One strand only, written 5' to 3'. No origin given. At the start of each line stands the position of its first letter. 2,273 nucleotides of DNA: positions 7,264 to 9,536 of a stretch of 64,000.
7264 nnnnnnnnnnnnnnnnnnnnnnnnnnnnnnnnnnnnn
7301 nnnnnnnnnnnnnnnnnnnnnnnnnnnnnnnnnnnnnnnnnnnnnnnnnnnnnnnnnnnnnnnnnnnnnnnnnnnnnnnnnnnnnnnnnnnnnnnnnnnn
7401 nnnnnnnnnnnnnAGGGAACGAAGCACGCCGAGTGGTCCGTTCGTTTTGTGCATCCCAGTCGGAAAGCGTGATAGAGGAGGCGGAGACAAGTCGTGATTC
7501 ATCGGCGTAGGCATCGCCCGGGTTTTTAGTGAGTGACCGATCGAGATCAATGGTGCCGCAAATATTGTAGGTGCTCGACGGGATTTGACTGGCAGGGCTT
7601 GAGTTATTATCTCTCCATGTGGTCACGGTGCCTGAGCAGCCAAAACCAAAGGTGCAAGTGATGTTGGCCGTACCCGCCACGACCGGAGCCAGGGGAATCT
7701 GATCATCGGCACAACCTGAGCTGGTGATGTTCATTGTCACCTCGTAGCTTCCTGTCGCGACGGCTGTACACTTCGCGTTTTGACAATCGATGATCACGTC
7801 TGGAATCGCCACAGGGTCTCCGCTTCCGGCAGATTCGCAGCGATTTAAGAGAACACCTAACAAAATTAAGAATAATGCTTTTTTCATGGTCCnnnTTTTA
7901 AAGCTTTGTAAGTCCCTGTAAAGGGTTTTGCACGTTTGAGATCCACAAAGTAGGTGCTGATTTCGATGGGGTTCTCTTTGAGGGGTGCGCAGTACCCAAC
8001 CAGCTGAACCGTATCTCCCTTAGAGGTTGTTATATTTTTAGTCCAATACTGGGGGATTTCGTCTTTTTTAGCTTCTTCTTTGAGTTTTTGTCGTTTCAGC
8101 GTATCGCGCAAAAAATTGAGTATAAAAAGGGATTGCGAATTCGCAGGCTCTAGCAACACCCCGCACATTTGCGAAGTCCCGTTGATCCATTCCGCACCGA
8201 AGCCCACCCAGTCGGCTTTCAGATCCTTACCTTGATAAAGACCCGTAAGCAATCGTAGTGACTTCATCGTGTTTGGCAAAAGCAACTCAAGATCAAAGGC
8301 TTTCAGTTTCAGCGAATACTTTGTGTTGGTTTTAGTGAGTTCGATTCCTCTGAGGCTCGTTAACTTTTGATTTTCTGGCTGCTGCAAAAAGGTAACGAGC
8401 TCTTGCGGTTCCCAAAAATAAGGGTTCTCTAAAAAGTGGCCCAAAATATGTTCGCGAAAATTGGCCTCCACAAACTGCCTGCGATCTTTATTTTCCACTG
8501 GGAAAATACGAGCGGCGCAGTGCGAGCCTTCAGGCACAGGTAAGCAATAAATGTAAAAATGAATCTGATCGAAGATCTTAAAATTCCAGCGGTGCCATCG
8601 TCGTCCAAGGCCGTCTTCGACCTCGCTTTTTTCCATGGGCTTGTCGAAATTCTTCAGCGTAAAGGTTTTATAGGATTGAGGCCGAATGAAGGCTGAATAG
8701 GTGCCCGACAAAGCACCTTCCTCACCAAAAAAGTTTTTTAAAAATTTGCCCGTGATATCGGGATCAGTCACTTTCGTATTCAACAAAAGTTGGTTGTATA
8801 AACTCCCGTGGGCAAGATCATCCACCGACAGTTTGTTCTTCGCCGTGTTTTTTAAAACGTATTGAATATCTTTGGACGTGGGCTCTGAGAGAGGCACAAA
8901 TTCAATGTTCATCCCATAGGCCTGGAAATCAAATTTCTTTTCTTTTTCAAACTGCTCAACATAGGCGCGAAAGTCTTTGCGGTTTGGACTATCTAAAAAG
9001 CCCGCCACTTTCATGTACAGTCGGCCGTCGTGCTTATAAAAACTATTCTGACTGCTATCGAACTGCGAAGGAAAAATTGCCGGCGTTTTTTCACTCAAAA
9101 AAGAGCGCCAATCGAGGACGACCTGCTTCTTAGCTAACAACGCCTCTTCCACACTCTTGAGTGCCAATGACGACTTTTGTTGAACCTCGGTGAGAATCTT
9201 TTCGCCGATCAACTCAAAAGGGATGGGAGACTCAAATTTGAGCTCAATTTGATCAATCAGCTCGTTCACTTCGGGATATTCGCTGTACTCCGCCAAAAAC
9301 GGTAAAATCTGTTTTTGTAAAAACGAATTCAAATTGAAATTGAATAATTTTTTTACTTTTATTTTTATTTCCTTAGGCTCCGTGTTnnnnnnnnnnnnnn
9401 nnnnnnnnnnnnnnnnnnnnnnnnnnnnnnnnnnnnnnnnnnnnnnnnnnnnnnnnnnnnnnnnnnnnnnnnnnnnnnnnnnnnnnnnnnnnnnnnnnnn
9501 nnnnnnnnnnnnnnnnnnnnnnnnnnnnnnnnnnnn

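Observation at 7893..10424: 843-aa FHA - TM - trypsin-like protease - unknown 480-aa domain: a transmembrane link between pThr signalling and periplasmic proteolysis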

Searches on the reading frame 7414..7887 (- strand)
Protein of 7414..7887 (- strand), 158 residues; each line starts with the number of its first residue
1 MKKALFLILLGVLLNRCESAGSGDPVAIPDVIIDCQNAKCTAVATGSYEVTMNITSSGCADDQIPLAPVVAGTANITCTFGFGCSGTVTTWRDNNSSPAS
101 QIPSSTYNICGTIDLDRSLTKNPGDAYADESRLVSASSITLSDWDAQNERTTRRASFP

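Call 7: search_protein_families(library=pfam, proteins=[window:7414-7887:-], max_evalue=0.01)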
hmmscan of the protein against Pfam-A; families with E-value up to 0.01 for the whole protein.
window:7414-7887:- (158 aa): 0 families

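Call 73: find_homologous_proteins(query=A5, max_evalue=0.001)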
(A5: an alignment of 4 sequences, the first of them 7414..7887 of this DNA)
Query A5 (4 sequences) (158 aa, profile of the alignment): 13 proteins with E <= 0.001 among 2445 candidates.
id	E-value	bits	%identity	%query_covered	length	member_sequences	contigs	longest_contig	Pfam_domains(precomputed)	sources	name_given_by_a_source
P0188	2.2e-61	224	41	72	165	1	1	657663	-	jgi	jgi:hypothetical protein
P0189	4.3e-57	210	35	91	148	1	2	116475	-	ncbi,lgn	-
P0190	9.7e-56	206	96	100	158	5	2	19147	-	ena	-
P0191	2.6e-55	204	34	73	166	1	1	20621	-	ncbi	-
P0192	6.1e-51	190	89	100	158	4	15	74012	-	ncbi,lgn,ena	-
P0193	3.6e-48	181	87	99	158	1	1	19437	-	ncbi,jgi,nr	ncbi:hypothetical protein K2X05_05550 [bacterium]|jgi:hypothetical protein|nr:hypothetical protein [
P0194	2.1e-44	169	70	99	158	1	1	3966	-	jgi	jgi:hypothetical protein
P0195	1.2e-43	166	63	97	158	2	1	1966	-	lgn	-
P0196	6.4e-43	164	36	91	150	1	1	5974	-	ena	-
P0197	1.2e-42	163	74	99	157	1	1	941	-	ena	-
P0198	3.9e-41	158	68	99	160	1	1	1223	-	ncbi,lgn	-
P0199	1.4e-38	150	34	92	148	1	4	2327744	-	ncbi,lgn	-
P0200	1.4e-37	147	54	97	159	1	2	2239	-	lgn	-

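Call 74: find_encoding_contigs(protein=P0199, flank=6000, max_places=2)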
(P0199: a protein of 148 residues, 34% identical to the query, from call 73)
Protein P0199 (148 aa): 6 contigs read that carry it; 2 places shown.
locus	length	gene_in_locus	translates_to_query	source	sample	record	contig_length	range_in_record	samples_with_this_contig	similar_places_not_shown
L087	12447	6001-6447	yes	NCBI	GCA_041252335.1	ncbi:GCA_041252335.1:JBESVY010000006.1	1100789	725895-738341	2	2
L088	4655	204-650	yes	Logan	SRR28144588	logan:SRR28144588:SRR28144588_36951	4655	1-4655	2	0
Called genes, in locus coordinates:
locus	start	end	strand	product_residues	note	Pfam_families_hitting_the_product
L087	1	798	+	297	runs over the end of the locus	PF22015:OSBS_N, PF13378:MR_MLE_C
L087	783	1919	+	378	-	PF00501:AMP-binding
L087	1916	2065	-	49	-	-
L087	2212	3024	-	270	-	PF03476:MOSC_N, PF03473:MOSC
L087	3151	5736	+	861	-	PF00089:Trypsin, PF13365:Trypsin_2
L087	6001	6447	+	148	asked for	-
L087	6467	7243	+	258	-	PF01553:Acyltransferase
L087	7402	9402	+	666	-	PF05649:Peptidase_M13_N, PF01431:Peptidase_M13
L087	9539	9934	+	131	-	PF06803:DUF1232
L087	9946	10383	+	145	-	PF24275:NttA (weak)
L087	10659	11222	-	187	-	-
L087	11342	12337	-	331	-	PF01075:Glyco_transf_9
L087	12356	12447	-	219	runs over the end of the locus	PF01726:LexA_DNA_bind, PF00717:Peptidase_S24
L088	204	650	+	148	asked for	-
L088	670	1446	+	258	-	PF01553:Acyltransferase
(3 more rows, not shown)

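Call 75: find_encoding_contigs(protein=P0196, flank=6000, max_places=2)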
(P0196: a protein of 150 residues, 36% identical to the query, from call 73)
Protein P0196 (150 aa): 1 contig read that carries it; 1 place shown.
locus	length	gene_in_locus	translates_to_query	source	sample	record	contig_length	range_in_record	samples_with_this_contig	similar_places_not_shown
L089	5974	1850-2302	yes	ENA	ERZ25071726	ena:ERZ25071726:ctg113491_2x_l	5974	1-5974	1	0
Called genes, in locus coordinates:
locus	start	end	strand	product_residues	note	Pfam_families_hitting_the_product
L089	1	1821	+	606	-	?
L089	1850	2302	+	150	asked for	-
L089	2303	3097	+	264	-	PF01553:Acyltransferase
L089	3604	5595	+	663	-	PF05649:Peptidase_M13_N, PF01431:Peptidase_M13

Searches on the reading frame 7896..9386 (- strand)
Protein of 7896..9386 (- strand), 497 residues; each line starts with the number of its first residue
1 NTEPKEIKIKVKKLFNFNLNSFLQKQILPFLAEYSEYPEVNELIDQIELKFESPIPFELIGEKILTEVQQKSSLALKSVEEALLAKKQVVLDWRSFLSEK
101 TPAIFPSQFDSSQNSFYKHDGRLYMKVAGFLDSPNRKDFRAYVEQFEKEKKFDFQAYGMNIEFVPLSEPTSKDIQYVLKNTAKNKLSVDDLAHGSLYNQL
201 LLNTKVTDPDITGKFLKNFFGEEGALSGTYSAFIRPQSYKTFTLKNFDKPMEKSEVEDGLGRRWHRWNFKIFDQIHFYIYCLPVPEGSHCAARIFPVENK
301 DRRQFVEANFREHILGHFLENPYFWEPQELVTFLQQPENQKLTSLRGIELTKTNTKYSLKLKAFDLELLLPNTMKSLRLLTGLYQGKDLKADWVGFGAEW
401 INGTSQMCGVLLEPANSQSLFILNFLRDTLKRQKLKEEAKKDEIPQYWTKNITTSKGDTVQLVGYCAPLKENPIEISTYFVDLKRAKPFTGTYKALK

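Call 39: search_solved_structures(query=A3, max_evalue=10)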
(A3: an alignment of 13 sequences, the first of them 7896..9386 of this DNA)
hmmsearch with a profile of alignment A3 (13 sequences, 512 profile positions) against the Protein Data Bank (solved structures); distinct sequences matched with E-value up to 10: 0.

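Call 49: predict_structure(alignment_id=A3)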
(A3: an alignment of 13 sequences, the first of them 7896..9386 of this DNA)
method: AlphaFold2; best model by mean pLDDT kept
length: 497 residues; sequences in the alignment: 13
mean_pLDDT: 83.3   pTM: 0.85
mean pLDDT of the five models: 83.3, 83.1, 82.8, 80.9, 79.7
residues with pLDDT >= 90: 136; 70-90: 309; 50-70: 39; < 50: 13
segments of 3 or more residues with pLDDT < 50: 231-239
pLDDT, mean of each block of 10 residues (from residue 1): 82 81 81 79 86 81 78 87 86 85 75 82 86 85 88 80 65 73 65 80 88 83 69 46 69 92 92 82 93 83 85 88 90 91 92 93 93 92 86 93 89 86 86 74 83 84 94 87 91 83
secondary structure, 60 per line:
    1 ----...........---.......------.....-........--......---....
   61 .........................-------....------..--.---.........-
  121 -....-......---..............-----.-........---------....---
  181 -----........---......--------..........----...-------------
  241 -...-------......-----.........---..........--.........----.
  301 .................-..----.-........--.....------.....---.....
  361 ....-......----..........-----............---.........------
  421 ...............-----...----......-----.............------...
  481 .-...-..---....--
elements in order: E5-10 H11-15 H19-25 H32-36 H38-45 E48-53 H57-85 H93-96 H111-114 E115-119 E122-125 E127-132 H136-149 E157-164 E174-177 H188-193 E197-202 H211-220 E225-227 E242-244 E252-257 E263-271 E275-284 E287-295 H300-317 H327-334 H337-341 E348-352 E356-361 E366-371 E376-385 E391-402 E406-414 H421-435 E448-453 E459-471 E478-481 E492-495

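Call 51: fold_search(model_id=the predicted structure, library=pdb)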
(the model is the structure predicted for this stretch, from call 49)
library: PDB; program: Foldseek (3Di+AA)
matches with E <= 10: 972; with E <= 0.001: 0
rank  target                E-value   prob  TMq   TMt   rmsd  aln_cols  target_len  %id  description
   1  7vci_D                4.6e-03  0.12  0.10  0.06  22.2       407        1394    9  Structure of Xenopus laevis NPC nuclear ring asymmetric unit (released 2022-02-02)
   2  5cxf_C                7.5e-03  0.08  0.08  0.07  29.9       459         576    9  Crystal structure of the extracellular domain of glycoprotein B from Human Cytomegalovirus (released 2015-10-28)
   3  7fik_E                1.4e-02  0.08  0.10  0.06  21.1       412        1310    9  The cryo-EM structure of the CR subunit from X. laevis NPC (released 2022-11-09)
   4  7yrn_A                1.6e-02  0.11  0.08  0.08  20.9       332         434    9  Cyro-EM structure of HCMV glycoprotein B in complex with 1B03 Fab (released 2023-08-16)
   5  7wb4_e                1.8e-02  0.09  0.09  0.06  20.8       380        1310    8  Cryo-EM structure of the NR subunit from X. laevis NPC (released 2022-03-02)
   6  7wb4_E                1.9e-02  0.08  0.09  0.06  21.6       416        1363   10  Cryo-EM structure of the NR subunit from X. laevis NPC (released 2022-03-02)
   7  7fik_e                2.1e-02  0.08  0.09  0.05  22.4       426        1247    9  The cryo-EM structure of the CR subunit from X. laevis NPC (released 2022-11-09)
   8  2v43_C                3.9e-02  0.08  0.09  0.15  22.5       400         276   10  Crystal structure of RseB: a sensor for periplasmic stress response in E. coli (released 2007-08-28)
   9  7kdd_A                4.4e-02  0.05  0.08  0.08  31.5       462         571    7  HCMV postfusion gB in complex with SM5-1 Fab (released 2021-03-17)
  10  6e5d                  5.2e-02  0.28  0.13  0.27  15.9       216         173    8  Crystal structure of LpqN involved in cell envelope biogenesis of Mycobacterium tuberculosis (released 2019-07-24)
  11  6uhc_D                6.4e-02  0.15  0.12  0.18  13.7       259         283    8  CryoEM structure of human Arp2/3 complex with bound NPFs (released 2020-07-01)
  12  1k8k_D                6.7e-02  0.16  0.13  0.18  13.4       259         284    7  Crystal Structure of Arp2/3 Complex (released 2001-12-07)
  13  2p9s_D                6.7e-02  0.15  0.14  0.19  12.7       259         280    7  Structure of bovine Arp2/3 complex co-crystallized with ATP/Mg2+ (released 2007-05-29)
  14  3c6k_A                7.1e-02  0.16  0.07  0.10  14.9       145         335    9  Crystal structure of human spermine synthase in complex with spermidine and 5-methylthioadenosine (released 2008-02-19)
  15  2p9i_D                7.5e-02  0.18  0.13  0.19  13.4       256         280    8  Crystal Structure of bovine Arp2/3 Complex co-crystallized with ADP and crosslinked with gluteraldehyde (released 2007-05-29)
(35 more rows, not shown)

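Call 52: search_protein_representatives(alignment_id=A3)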
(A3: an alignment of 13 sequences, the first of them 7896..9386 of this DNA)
Query: 13 sequences, 512 profile positions. Proteins with E-value up to 0.001 (for the whole library): 83; up to 1e-10: 74; up to 1e-30: 55. The best 83 are listed.
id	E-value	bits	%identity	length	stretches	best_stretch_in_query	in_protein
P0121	5.0e-163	560.0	-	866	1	5-506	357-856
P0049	2.3e-160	551.2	-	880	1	1-509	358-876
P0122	2.5e-155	534.5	-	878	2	1-503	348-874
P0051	4.2e-153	527.2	-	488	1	12-512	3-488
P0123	2.5e-148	511.4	-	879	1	3-512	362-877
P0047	5.7e-144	497.1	-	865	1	8-510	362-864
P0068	1.6e-143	495.6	-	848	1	1-511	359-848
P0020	6.3e-142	490.3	-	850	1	1-507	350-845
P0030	2.2e-138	478.6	-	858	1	1-508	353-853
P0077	4.6e-138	477.6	-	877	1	2-510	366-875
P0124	2.0e-129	449.1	-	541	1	3-510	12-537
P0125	4.0e-119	415.1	-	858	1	2-508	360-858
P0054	4.0e-104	365.6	-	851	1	1-503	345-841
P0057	6.4e-102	358.4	-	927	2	177-510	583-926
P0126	8.6e-97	341.4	-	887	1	1-504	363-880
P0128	8.7e-90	318.3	-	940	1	7-510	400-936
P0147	8.5e-50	186.4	-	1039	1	1-444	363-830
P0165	8.3e-17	77.5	-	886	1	30-464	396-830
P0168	2.1e-14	69.6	-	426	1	218-410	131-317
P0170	2.3e-12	62.9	-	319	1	255-464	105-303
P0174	7.7e-11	57.9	-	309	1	258-411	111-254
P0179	9.0e-06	41.1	-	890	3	2-110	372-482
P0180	3.0e-05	39.4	-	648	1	243-374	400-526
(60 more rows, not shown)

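Call 53: search_protein_families(library=pfam, proteins=[P0168, P0170, P0174, P0180, P0147, P0128, P0165, P0179], max_evalue=0.01)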
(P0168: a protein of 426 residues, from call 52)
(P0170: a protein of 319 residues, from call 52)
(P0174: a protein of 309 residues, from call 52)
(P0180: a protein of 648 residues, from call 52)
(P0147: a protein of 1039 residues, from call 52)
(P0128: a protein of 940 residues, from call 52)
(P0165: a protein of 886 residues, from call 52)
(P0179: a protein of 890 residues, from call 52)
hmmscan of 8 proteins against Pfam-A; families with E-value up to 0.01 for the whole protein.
P0168 (426 aa): 0 families

P0170 (319 aa): 0 families

P0174 (309 aa): 0 families

P0180 (648 aa): 2 families
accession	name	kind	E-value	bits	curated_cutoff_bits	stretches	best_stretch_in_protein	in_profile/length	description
PF13365.12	Trypsin_2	-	2e-16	61.5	27.6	1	75-213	1-144/144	Trypsin-like peptidase domain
PF00089.32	Trypsin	-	1.2e-06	29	20.6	1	68-227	23-209/220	Trypsin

P0147 (1039 aa): 4 families
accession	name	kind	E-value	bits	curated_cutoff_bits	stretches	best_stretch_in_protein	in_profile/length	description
PF13365.12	Trypsin_2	-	1e-21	78.7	27.6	1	196-333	1-144/144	Trypsin-like peptidase domain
PF00089.32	Trypsin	-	8.9e-11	42.5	20.6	2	195-221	26-52/220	Trypsin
PF00498.31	FHA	-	3.1e-07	31.2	20.7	1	24-63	2-42/67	FHA domain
PF16697.10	Yop-YscD_cpl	-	0.00012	22.7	33.2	1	21-82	17-80/94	Inner membrane component of T3SS, cytoplasmic domain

P0128 (940 aa): 5 families
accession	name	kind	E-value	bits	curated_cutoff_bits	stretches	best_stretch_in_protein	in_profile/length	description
PF13365.12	Trypsin_2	-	7.1e-24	85.6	27.6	1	227-364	1-144/144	Trypsin-like peptidase domain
PF00089.32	Trypsin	-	3.9e-11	43.6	20.6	1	220-262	20-56/220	Trypsin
PF00498.31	FHA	-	1.1e-07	32.6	20.7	1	56-95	1-41/67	FHA domain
PF16697.10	Yop-YscD_cpl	-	0.00041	21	33.2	1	48-108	11-70/94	Inner membrane component of T3SS, cytoplasmic domain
PF10459.15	Peptidase_S46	-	0.0043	16.2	22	0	345-368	630-653/698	Peptidase S46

P0165 (886 aa): 4 families
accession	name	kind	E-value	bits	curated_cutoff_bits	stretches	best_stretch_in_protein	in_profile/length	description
PF13365.12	Trypsin_2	-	8.5e-21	75.6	27.6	1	193-332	1-144/144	Trypsin-like peptidase domain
PF00089.32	Trypsin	-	5e-09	36.8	20.6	1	191-340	25-202/220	Trypsin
PF00498.31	FHA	-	1.9e-07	31.9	20.7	1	23-66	1-45/67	FHA domain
PF16697.10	Yop-YscD_cpl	-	0.00077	20.1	33.2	1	18-66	14-62/94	Inner membrane component of T3SS, cytoplasmic domain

P0179 (890 aa): 3 families
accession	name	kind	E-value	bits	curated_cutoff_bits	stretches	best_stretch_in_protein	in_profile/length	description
PF13365.12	Trypsin_2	-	4.8e-19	70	27.6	1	203-342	1-144/144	Trypsin-like peptidase domain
PF00089.32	Trypsin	-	2.6e-08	34.4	20.6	1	199-357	23-212/220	Trypsin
PF00498.31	FHA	-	0.00035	21.4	20.7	1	27-67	1-42/67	FHA domain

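Call 66: fold_search(model_id=the predicted structure, library=viral)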
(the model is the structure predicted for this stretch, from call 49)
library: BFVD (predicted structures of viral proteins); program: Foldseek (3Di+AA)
matches with E <= 10: 781; with E <= 0.001: 0
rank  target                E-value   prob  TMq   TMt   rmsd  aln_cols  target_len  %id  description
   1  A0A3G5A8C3            8.6e-03  0.08  0.08  0.10  19.8       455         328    7  Uncharacterized protein [Hyperionvirus sp.]
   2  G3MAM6                1.2e-02  0.69  0.12  0.30  13.4       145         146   11  Gp485 [Bacillus phage G]
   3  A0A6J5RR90            5.0e-02  0.23  0.09  0.18  14.7       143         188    8  Lipoprotein [uncultured Caudovirales phage]
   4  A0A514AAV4            5.0e-02  0.15  0.07  0.16  15.6       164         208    8  Uncharacterized protein [Bacillus phage Karezi]
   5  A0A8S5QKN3            6.2e-02  0.75  0.13  0.17   7.8       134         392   11  Lipoprotein [Siphoviridae sp. ctezl47]
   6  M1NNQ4                6.2e-02  0.04  0.08  0.08  25.5       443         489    8  BTB domain-containing protein [Moumouvirus goulette]
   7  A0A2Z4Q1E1            6.2e-02  0.02  0.06  0.06  35.2       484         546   10  (no name in the UniProt tables at hand)
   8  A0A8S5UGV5            7.3e-02  0.30  0.10  0.25  15.7       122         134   10  Uncharacterized protein [Myoviridae sp. ctshb19]
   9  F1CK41                8.6e-02  0.30  0.10  0.15   8.0       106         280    9  Polymerase PA (Fragment) [Influenza A virus (A/equine/Egypt/av1/2009(H5N1))]
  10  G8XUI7                9.6e-02  0.04  0.06  0.08  26.1       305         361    9  Membrane protein A22A [Aotine betaherpesvirus 1]
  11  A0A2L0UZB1            1.0e-01  0.03  0.08  0.08  37.6       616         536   10  Multi-sensor signal transduction histidine [Agrobacterium phage Atu_ph07]
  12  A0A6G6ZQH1            1.2e-01  0.05  0.08  0.04  25.1       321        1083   10  (no name in the UniProt tables at hand)
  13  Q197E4                1.3e-01  0.05  0.10  0.06  22.2       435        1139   10  Uncharacterized protein 016R [Invertebrate iridescent virus 3]
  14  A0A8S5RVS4            1.5e-01  0.25  0.10  0.31  12.1       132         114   12  Uncharacterized protein [Siphoviridae sp. ctHip2]
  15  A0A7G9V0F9            1.5e-01  0.11  0.11  0.11  15.8       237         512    7  (no name in the UniProt tables at hand)
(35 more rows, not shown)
